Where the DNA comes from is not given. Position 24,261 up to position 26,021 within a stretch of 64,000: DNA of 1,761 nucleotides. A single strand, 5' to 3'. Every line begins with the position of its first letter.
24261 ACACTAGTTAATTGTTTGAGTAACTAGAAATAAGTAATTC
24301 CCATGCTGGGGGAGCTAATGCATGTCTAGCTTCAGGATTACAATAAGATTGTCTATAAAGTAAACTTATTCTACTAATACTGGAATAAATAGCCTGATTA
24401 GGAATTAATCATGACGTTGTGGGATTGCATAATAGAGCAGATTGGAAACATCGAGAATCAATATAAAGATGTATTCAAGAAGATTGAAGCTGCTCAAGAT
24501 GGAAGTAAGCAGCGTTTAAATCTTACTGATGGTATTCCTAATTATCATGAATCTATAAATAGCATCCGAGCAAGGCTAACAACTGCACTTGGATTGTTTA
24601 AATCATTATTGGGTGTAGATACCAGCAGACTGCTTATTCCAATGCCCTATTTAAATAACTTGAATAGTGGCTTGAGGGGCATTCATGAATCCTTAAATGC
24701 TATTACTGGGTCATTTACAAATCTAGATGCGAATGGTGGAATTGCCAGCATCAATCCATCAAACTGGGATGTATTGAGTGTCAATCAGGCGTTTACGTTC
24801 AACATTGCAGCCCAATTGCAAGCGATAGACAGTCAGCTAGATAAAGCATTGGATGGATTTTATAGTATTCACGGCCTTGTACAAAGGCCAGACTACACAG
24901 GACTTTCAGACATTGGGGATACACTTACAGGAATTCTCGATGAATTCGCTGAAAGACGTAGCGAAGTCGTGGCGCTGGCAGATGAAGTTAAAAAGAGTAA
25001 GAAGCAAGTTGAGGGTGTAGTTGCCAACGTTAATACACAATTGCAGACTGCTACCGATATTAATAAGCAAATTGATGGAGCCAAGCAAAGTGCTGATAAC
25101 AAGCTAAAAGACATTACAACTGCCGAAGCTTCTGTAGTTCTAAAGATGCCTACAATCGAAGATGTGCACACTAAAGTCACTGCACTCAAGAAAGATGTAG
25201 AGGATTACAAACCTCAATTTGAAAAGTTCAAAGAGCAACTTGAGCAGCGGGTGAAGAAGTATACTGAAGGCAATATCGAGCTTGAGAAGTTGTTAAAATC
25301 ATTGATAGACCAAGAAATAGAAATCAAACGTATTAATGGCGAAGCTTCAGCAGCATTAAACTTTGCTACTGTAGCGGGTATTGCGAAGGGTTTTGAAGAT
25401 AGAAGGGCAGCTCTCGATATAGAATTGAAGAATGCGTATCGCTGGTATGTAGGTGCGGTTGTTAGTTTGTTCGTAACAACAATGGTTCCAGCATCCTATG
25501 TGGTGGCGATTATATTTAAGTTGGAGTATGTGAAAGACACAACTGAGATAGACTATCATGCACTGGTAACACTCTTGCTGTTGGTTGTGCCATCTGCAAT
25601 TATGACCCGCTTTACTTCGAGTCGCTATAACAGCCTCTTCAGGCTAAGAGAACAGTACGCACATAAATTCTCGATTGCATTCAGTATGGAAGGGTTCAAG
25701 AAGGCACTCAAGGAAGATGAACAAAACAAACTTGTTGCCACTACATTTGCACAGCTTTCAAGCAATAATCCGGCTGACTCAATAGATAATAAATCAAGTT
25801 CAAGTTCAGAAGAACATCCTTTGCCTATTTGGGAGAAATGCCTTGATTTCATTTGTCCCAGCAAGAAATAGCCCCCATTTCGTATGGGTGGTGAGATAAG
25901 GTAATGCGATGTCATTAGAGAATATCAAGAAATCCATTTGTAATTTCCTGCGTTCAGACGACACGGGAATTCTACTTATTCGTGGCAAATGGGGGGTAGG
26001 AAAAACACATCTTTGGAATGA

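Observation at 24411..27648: Two-gene cassette: coiled-coil 2-TM protein plus KAP-like P-loop NTPase, a candidate undescribed defence or abortive-infection system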

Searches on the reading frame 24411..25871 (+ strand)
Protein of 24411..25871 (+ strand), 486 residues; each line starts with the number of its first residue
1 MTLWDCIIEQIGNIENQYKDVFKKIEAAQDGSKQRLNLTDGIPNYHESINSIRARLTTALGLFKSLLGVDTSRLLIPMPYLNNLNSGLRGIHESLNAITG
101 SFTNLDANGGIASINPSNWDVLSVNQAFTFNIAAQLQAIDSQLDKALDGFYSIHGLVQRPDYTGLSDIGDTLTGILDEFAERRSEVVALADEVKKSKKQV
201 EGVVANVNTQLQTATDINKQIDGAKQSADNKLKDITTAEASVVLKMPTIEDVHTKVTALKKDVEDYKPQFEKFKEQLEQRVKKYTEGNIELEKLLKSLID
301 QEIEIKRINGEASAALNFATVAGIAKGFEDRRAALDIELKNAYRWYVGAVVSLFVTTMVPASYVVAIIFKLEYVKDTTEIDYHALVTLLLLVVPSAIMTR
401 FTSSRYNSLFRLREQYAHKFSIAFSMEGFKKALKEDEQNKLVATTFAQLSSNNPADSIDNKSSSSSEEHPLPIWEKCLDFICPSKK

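Call 7: search_protein_families(library=pfam, proteins=[window:24411-25871:+], max_evalue=0.1)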
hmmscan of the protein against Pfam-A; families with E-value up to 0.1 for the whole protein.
window:24411-25871:+ (486 aa): 10 families
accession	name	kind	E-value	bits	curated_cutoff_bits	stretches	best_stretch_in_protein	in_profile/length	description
PF00521.26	DNA_topoisoIV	-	0.00051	19.4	31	1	171-283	307-425/432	DNA gyrase/topoisomerase IV, subunit A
PF09728.14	Taxilin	-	0.0025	17.5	30.3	1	178-306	125-255/302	Myosin-like coiled-coil protein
PF05478.16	Prominin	-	0.0052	15.4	34.3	1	183-359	255-431/799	Prominin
PF04108.17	ATG17_like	-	0.0071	16.3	43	1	82-285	133-292/355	Autophagy protein ATG17-like domain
PF06103.16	DUF948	-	0.0099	16.5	37.2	0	166-218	36-88/89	Bacterial protein of unknown function (DUF948)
PF06174.16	DUF987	-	0.016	15.5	25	1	140-185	18-59/65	Protein of unknown function (DUF987)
PF13166.12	AAA_13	-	0.022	13.9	36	1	171-283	287-398/713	AAA domain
PF16809.10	NleF_casp_inhib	-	0.026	15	24.1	0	229-273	17-61/145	NleF caspase inhibitor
PF04513.17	Baculo_PEP_C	-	0.041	14.4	38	0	20-119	31-131/140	Baculovirus polyhedron envelope protein, PEP, C terminus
PF06156.18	YabA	-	0.096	13.7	30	0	251-302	5-56/103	Initiation control protein YabA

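Call 8: search_protein_families(library=padloc, proteins=[window:24411-25871:+], max_evalue=0.1)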
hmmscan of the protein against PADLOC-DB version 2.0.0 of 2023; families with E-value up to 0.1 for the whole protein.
window:24411-25871:+ (486 aa): 16 families
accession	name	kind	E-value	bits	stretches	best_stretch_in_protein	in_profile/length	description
PDLC03859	LmuB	-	6.8e-05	20.2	1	14-300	281-487/611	-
PDLC00551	JetC2|JetC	-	0.0004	16.3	1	178-307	854-981/1365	DUF3584 domain; MukB-like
PDLC00580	JetC3|JetC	-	0.00049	16.4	1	188-293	724-848/1068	DUF3584 domain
PDLC00581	JetC3|JetC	-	0.00057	15.8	1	177-295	793-1096/1473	DUF3584 domain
PDLC04897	PDC-S06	-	0.00062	16.4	1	170-311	330-469/727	-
PDLC00550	JetC2|JetC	-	0.00066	15.5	1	174-312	338-472/1355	DUF3584 domain; MukB-like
PDLC00006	DruC1|DruC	-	0.004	13.7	1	182-284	218-319/626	Unknown function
PDLC00518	JetC1|JetC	-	0.0045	12.8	1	183-334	627-777/1112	DUF3584 domain; MukB-like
PDLC04896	PDC-S06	-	0.0062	13.2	1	185-311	359-485/732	-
PDLC00519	JetC1|JetC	-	0.0068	12.6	1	187-293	352-480/1097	DUF3584 domain; MukB-like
PDLC03865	LmuB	-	0.0079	12.4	1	136-305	252-442/1007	-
PDLC04453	PDC-M14B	-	0.0084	13.7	1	206-274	170-239/276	-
PDLC02740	PbeC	-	0.014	12.2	1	174-307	351-482/648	PbeC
PDLC03841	LeoBC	-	0.016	12.3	1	174-332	311-472/601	-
PDLC03868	LmuB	-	0.016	11.5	1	177-286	266-384/1035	-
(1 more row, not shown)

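Call 9: search_protein_families(library=ncbifam, proteins=[window:24411-25871:+], max_evalue=0.1)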
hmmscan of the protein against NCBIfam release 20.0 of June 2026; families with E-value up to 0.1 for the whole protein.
window:24411-25871:+ (486 aa): 17 families
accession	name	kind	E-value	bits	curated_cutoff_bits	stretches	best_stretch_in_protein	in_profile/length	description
NF045487.1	ASRP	equivalog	6.2e-06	25.1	300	1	172-316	336-480/593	archaea-specific SMC-related protein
NF047515.1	SpiroCoCo_C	equivalog_domain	1.9e-05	24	125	1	176-317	130-256/313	SpiroCoCo family coiled-coil protein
TIGR02168.1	SMC_prok_B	equivalog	4.2e-05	21.5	567.35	1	178-311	282-415/1181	chromosome segregation protein SMC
NF033930.1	pneumo_PspA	exception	8.7e-05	21.4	850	1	177-308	143-283/659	pneumococcal surface protein A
NF041034.1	Rad50_Sulf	equivalog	9.1e-05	20.5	1000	1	177-296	232-345/872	DNA double-strand break repair ATPase Rad50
TIGR02169.1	SMC_prok_A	equivalog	0.00012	20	729.4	1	183-298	173-789/1165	chromosome segregation protein SMC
NF038350.1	taxis_HmpF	equivalog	0.00013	20.5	200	1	178-310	142-274/553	pilus motility taxis protein HmpF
NF003034.1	PRK03918.1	equivalog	0.00014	20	700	1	170-306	200-341/878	DNA double-strand break repair ATPase Rad50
NF041035.1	Rad50_Halo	equivalog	0.00039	18.9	1000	1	173-297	240-364/883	DNA double-strand break repair ATPase Rad50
NF002572.0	PRK02224.1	equivalog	0.0007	18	1087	1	172-290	239-357/888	DNA double-strand break repair ATPase Rad50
NF052320.1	Cbp1_fam_LP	subfamily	0.00076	19.1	90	1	86-233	44-186/286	Cbp1 family collagen-binding glycoprotein adhesin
TIGR04523.1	Mplasa_alph_rch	subfamily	0.00098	17.1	270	1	191-312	384-505/745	helix-rich protein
NF041933.1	MzaC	equivalog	0.028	12.4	1500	1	251-322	496-564/806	MZA anti-phage system associated Z1 domain-containing protein MzaC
NF005651.0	PRK07418.1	subfamily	0.056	11.6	942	1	169-252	302-387/617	acetolactate synthase large subunit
NF010416.0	PRK13842.1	subfamily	0.057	12.7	360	0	191-255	65-129/267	conjugal transfer protein TrbJ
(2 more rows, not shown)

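Call 13: find_homologous_proteins(query=window:24411-25871:+)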
Query window:24411-25871:+ (486 aa): 3 proteins with E <= 0.001 among 8000 candidates.
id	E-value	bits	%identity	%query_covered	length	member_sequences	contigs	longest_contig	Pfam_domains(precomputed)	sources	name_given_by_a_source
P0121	0.0e+0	1065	100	100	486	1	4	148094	-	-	-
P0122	1.6e-167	576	57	100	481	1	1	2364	-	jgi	-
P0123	6.3e-138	479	48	99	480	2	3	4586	-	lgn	-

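Call 15: find_encoding_contigs(protein=P0122, flank=10000)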
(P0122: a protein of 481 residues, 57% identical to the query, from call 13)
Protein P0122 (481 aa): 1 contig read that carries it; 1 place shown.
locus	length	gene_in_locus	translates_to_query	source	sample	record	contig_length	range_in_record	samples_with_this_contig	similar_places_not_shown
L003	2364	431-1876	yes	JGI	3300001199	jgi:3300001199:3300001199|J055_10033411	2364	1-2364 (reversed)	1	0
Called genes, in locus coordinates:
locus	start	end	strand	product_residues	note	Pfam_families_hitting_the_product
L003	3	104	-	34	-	?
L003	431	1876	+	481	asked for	-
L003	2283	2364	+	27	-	?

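Call 16: find_encoding_contigs(protein=P0123, flank=10000)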
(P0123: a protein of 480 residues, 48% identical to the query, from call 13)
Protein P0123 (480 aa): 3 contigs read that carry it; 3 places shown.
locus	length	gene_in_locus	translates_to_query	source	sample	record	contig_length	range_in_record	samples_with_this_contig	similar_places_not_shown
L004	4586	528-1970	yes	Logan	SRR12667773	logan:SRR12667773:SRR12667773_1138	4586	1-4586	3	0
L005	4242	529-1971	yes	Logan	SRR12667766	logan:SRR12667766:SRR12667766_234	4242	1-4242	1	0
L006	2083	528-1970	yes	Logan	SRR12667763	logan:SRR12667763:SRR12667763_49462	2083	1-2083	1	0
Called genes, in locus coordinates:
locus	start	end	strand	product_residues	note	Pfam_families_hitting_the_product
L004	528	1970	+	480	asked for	-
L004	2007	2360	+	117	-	-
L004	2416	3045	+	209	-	-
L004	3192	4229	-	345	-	PF17761:DUF1016_N, PF06250:YhcG_C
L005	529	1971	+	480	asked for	-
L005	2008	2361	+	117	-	-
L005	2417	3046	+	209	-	-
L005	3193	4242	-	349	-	?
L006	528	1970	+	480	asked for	-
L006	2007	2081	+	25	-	?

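Call 31: search_solved_structures(query=A1, max_evalue=1)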
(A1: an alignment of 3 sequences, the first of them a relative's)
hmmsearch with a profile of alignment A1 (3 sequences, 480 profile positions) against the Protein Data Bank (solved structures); distinct sequences matched with E-value up to 1: 42.
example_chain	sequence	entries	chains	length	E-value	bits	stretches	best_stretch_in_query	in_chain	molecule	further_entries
9ugr_A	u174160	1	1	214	0.001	21.3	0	165-239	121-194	Syn-F4-Link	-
4zry_B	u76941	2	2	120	0.0037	19.4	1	177-268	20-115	Keratin, type II cytoskeletal 1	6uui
1ez3_A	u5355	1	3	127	0.026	16.6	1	174-244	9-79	SYNTAXIN-1A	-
1br0_A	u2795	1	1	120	0.031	16.3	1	174-244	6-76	PROTEIN (SYNTAXIN 1-A)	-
8qad_A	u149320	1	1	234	0.072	15.1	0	169-243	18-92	sc-apCC-6-LLIA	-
8gmh_B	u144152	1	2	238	0.16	14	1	83-247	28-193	LXG domain-containing protein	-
8h7c_A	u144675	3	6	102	0.16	14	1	165-240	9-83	De novo ferric enterobactin esterase Syn-F4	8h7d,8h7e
4jtv_B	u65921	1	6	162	0.18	13.8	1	192-247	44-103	Hemagglutinin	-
4ju0_B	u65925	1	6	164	0.19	13.8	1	192-247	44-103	Hemagglutinin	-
4jtx_B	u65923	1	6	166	0.19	13.7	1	192-247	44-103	Hemagglutinin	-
3tnu_B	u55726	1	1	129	0.19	13.7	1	164-269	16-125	Keratin, type II cytoskeletal 5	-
9n5z_F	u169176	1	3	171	0.2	13.7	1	192-247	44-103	Hemagglutinin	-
7x6o_B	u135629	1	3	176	0.21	13.6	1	192-248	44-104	Hemagglutinin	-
4eda_B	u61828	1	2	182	0.22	13.5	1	192-247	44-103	Hemagglutinin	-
3ztn_B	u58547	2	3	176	0.22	13.5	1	192-247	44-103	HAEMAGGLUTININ | Hemagglutinin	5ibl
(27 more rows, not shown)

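Call 37: predict_structure(alignment_id=A1)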
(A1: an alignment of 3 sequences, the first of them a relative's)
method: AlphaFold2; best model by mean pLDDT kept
length: 486 residues; sequences in the alignment: 3
mean_pLDDT: 49.8   pTM: 0.33
mean pLDDT of the five models: 49.8, 49.6, 48.8, 48.8, 46.1
residues with pLDDT >= 90: 4; 70-90: 86; 50-70: 113; < 50: 283
segments of 3 or more residues with pLDDT < 50: 31-43, 107-129, 159-176, 213-250, 304-486
pLDDT, mean of each block of 10 residues (from residue 1): 80 86 67 41 56 79 77 64 86 83 54 37 37 73 82 62 38 44 57 60 52 46 39 36 40 57 68 69 65 60 46 34 29 36 35 33 34 31 34 31 32 36 34 39 34 29 25 32 30
secondary structure, 60 per line:
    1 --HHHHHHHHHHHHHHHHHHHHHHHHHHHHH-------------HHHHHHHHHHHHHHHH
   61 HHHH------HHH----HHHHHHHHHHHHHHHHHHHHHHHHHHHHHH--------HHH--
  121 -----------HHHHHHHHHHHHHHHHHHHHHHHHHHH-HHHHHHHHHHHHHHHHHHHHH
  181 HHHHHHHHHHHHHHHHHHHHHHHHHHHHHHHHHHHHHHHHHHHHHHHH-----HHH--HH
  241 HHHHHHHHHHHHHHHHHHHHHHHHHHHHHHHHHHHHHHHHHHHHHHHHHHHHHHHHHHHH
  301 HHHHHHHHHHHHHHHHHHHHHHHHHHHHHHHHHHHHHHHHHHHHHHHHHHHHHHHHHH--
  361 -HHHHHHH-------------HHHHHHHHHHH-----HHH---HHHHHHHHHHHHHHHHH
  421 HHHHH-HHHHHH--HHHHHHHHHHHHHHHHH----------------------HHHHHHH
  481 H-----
elements in order: H3-31 H45-64 H78-107 H132-158 H160-228 H239-358 H362-368 H382-392 H404-425 H427-432 H435-451 H474-481

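Call 39: search_protein_representatives(alignment_id=A1)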
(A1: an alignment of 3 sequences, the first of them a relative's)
Query: 3 sequences, 480 profile positions. Proteins with E-value up to 0.001 (for the whole library): 1301; up to 1e-10: 385; up to 1e-30: 160. The best 150 are listed.
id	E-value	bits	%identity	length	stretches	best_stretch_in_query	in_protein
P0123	2.3e-269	910.5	-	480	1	2-480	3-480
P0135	1.1e-107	377.3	-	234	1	290-480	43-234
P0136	3.0e-105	369.3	-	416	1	62-480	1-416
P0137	2.4e-70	254.2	-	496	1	7-476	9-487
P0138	2.3e-69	251.0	-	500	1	5-473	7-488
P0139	7.7e-69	249.2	-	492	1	5-470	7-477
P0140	4.5e-64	233.5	-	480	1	5-475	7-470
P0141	2.3e-62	227.9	-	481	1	5-470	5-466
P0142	7.0e-61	223.0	-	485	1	7-473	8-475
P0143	1.4e-60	222.0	-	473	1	7-473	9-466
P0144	8.1e-60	219.5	-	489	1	8-471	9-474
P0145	1.3e-59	218.8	-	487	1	24-467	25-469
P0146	1.6e-59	218.5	-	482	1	2-474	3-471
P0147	1.6e-58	215.2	-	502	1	4-470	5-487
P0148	1.7e-58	215.1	-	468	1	26-470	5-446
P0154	1.4e-55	205.5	-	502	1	5-473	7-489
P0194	1.0e-41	159.8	-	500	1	7-455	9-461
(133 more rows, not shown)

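Call 41: search_protein_families(library=pfam, alignment_id=A3, max_evalue=0.01)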
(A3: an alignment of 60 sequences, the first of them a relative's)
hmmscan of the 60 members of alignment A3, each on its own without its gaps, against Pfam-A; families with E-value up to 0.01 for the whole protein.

A. member 1, P0121 (486 aa): 5 families
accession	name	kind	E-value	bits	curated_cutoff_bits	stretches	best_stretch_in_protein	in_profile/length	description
PF00521.26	DNA_topoisoIV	-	0.00051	19.4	31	1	171-283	307-425/432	DNA gyrase/topoisomerase IV, subunit A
PF09728.14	Taxilin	-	0.0025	17.5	30.3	1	178-306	125-255/302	Myosin-like coiled-coil protein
PF05478.16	Prominin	-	0.0052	15.4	34.3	1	183-359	255-431/799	Prominin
PF04108.17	ATG17_like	-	0.0071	16.3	43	0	82-285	133-292/355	Autophagy protein ATG17-like domain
PF06103.16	DUF948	-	0.0099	16.5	37.2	0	166-218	36-88/89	Bacterial protein of unknown function (DUF948)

B. families by the number of members that match (of 60 scanned): 95 families (the first 25 are shown)
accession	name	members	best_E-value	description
PF09728.14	Taxilin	18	2.3e-06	Myosin-like coiled-coil protein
PF04108.17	ATG17_like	10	5.2e-09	Autophagy protein ATG17-like domain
PF14362.11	DUF4407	8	7.1e-06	Domain of unknown function (DUF4407)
PF13166.12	AAA_13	8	2.6e-05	AAA domain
PF06160.17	EzrA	7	7.8e-06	Septation ring formation regulator, EzrA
PF13851.11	GAS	7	1.5e-05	Growth-arrest specific micro-tubule binding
PF25034.1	Spectrin_SYNE1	7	3.4e-05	Nesprin-1, spectrin repeats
PF07926.17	TPR_MLP1_2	5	0.00032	TPR/MLP1/MLP2-like protein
PF17675.6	APG6_N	4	8.8e-05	Apg6 coiled-coil region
PF06103.16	DUF948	4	0.00031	Bacterial protein of unknown function (DUF948)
PF07889.17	DUF1664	4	0.00044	Protein of unknown function (DUF1664)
PF12325.13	TMF_TATA_bd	3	1.1e-06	TATA element modulatory factor 1 TATA binding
PF08614.16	ATG16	3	1.3e-05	Autophagy protein 16 (ATG16)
PF06009.19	Laminin_II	3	6.5e-05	Laminin Domain II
PF10473.14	CENP-F_leu_zip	3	0.00031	Leucine-rich repeats of kinetochore protein Cenp-F/LEK1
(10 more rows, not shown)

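Call 42: search_protein_families(library=padloc, alignment_id=A3, max_evalue=0.001)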
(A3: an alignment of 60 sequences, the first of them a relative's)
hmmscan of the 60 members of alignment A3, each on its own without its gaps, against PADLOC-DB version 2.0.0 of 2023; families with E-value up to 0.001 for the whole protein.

A. member 1, P0121 (486 aa): 6 families
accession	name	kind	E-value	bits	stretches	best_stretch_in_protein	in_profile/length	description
PDLC03859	LmuB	-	6.8e-05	20.2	1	14-300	281-487/611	-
PDLC00551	JetC2|JetC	-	0.0004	16.3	1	178-307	854-981/1365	DUF3584 domain; MukB-like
PDLC00580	JetC3|JetC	-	0.00049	16.4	1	188-293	724-848/1068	DUF3584 domain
PDLC00581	JetC3|JetC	-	0.00057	15.8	1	177-295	793-1096/1473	DUF3584 domain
PDLC04897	PDC-S06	-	0.00062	16.4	1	170-311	330-469/727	-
PDLC00550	JetC2|JetC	-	0.00066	15.5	0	174-312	338-472/1355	DUF3584 domain; MukB-like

B. families by the number of members that match (of 60 scanned): 51 families (the first 25 are shown)
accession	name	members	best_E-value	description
PDLC03859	LmuB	38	5.1e-08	-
PDLC00551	JetC2|JetC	35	1.1e-08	DUF3584 domain; MukB-like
PDLC03865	LmuB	25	4.6e-08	-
PDLC00580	JetC3|JetC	21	1.7e-06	DUF3584 domain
PDLC03868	LmuB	21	2.8e-06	-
PDLC00582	JetC3|JetC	18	2.4e-06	DUF3584 domain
PDLC00006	DruC1|DruC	17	6e-07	Unknown function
PDLC00581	JetC3|JetC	16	2.7e-06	DUF3584 domain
PDLC00553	JetC2|JetC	12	6.5e-06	DUF3584 domain; MukB-like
PDLC00519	JetC1|JetC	12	3.5e-05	DUF3584 domain; MukB-like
PDLC00550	JetC2|JetC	11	1.5e-05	DUF3584 domain; MukB-like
PDLC00518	JetC1|JetC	9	4.3e-05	DUF3584 domain; MukB-like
PDLC03861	LmuB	4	2.3e-08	-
PDLC00254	LmuB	4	5.4e-07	AAA ATPase domain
PDLC03863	LmuB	4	2.7e-05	-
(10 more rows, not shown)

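Call 46: find_related_loci(query=A3, collection=viral_contigs, flank=6000)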
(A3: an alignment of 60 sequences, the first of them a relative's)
Query A3 (486 aa) in viral_contigs; peptide patterns used: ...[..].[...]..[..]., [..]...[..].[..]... (x = any residue, [..] = any of these).
72 stretches matched a pattern; 32 encode a relative of the query (tblastn E <= 1e-3); 32 distinct loci.
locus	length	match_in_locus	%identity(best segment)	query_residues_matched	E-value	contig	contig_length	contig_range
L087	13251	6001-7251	23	55-468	3e-19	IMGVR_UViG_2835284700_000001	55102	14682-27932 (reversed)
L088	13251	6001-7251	23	55-468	3e-19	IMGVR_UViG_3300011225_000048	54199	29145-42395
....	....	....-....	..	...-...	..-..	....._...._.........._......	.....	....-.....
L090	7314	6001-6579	20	192-435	2e-10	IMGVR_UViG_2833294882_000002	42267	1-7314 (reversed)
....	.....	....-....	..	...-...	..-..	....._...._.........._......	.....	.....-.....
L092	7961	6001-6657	24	185-437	2e-10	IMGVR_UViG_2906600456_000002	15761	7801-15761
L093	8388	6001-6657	24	185-437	2e-10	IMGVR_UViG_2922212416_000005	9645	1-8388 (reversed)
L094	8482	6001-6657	24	185-437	2e-10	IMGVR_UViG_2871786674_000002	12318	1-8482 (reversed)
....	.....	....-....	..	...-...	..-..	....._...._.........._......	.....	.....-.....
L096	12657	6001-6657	23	185-437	3e-10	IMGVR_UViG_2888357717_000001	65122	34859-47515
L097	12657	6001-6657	21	185-437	2e-9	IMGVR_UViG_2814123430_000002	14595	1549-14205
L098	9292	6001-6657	21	185-437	2e-9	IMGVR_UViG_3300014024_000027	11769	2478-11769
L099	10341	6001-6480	22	254-435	5e-9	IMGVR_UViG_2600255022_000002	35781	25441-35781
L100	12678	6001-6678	23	184-435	4e-9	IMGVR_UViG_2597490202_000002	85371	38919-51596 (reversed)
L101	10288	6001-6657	20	185-437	6e-9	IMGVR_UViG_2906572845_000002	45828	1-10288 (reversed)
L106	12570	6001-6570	23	211-437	1e-8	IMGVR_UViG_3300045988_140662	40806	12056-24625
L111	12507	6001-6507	25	256-456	4e-6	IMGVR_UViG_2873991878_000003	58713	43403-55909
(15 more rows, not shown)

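Call 48: find_related_loci(query=A3, collection=metagenome_contigs, flank=6000)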
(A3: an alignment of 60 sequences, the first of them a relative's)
Query A3 (486 aa) in metagenome_contigs; peptide patterns used: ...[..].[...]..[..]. (x = any residue, [..] = any of these).
211 stretches matched a pattern; 48 encode a relative of the query (tblastn E <= 1e-3); 48 distinct loci.
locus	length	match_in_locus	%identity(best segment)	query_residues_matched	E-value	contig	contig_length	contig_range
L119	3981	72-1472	28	22-475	6e-53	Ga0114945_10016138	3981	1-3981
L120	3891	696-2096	27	22-475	4e-51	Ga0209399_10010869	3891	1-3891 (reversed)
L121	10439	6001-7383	28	3-474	5e-44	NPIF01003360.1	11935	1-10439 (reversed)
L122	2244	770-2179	24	10-474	2e-43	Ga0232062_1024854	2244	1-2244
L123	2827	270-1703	27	5-474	3e-39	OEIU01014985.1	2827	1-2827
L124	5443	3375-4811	26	3-478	7e-39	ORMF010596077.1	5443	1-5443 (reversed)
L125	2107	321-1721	26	8-471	7e-38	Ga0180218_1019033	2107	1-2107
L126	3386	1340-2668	25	21-470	2e-35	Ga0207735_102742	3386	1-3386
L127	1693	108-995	33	187-478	1e-35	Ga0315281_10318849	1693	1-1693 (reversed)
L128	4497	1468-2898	24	6-478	2e-35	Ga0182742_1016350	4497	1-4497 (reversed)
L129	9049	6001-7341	26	17-471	7e-35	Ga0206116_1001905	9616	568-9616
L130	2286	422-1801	28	6-458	7e-34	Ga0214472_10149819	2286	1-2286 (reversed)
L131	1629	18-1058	28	141-481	3e-33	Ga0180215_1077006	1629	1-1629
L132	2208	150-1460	26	29-458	9e-33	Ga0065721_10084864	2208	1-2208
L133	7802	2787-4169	25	5-458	2e-32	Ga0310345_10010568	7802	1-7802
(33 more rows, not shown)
